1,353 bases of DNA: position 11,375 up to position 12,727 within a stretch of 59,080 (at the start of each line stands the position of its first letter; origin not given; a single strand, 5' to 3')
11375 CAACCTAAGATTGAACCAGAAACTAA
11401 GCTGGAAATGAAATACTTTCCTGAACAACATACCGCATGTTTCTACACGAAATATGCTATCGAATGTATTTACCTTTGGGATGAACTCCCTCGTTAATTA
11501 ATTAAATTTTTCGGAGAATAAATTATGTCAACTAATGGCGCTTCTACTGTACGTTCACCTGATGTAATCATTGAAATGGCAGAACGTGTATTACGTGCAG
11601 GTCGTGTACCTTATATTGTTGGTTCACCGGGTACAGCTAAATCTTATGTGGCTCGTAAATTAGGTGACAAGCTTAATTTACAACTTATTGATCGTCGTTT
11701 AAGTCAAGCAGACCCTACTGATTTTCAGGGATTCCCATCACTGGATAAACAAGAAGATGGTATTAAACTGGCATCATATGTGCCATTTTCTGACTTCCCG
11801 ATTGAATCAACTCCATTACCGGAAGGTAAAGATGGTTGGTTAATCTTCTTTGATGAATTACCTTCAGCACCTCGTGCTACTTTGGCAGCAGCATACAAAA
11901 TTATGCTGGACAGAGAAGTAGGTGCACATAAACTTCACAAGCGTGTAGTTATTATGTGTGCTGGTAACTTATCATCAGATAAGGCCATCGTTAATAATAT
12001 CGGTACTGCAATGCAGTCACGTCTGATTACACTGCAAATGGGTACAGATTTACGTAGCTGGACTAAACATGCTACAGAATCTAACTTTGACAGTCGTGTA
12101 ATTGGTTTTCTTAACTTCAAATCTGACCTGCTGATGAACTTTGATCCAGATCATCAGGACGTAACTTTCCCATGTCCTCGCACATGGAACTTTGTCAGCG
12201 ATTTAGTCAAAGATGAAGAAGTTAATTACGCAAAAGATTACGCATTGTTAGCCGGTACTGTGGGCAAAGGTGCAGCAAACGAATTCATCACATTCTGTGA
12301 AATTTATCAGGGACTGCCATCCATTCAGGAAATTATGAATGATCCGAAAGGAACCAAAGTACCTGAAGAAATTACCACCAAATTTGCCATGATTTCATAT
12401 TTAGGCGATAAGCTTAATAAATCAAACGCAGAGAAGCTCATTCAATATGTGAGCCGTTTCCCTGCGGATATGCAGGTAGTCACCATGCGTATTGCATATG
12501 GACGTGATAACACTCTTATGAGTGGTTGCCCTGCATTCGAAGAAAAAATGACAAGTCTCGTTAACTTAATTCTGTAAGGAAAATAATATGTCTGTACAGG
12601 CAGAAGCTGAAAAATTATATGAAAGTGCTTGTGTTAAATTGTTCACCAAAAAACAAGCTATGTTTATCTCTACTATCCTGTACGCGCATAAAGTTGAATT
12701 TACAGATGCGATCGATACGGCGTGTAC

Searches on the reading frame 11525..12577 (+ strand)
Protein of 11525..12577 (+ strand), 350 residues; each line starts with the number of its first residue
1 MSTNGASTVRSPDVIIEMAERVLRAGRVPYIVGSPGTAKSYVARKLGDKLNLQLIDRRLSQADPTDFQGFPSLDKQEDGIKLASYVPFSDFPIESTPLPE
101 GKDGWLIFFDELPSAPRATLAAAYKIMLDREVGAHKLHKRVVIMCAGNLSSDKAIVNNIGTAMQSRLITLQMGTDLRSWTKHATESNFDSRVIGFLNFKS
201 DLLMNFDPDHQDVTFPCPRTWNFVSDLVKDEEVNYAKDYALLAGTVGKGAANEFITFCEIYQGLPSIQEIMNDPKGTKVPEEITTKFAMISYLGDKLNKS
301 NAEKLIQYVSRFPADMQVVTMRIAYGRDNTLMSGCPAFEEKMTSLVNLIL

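Call 24: search_protein_families(library=phrogs, proteins=[window:11525-12577:+], max_evalue=0.001)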
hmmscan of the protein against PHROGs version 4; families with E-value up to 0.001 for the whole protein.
window:11525-12577:+ (350 aa): 3 families
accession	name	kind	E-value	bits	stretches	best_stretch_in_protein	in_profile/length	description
phrog_1297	-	other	4.9e-120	401.8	1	10-349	9-353/356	ATPase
phrog_16335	-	other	1.9e-53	182.4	1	18-175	18-170/267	ATPase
phrog_21479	-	unknown function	2e-14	54.3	1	17-66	17-66/68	-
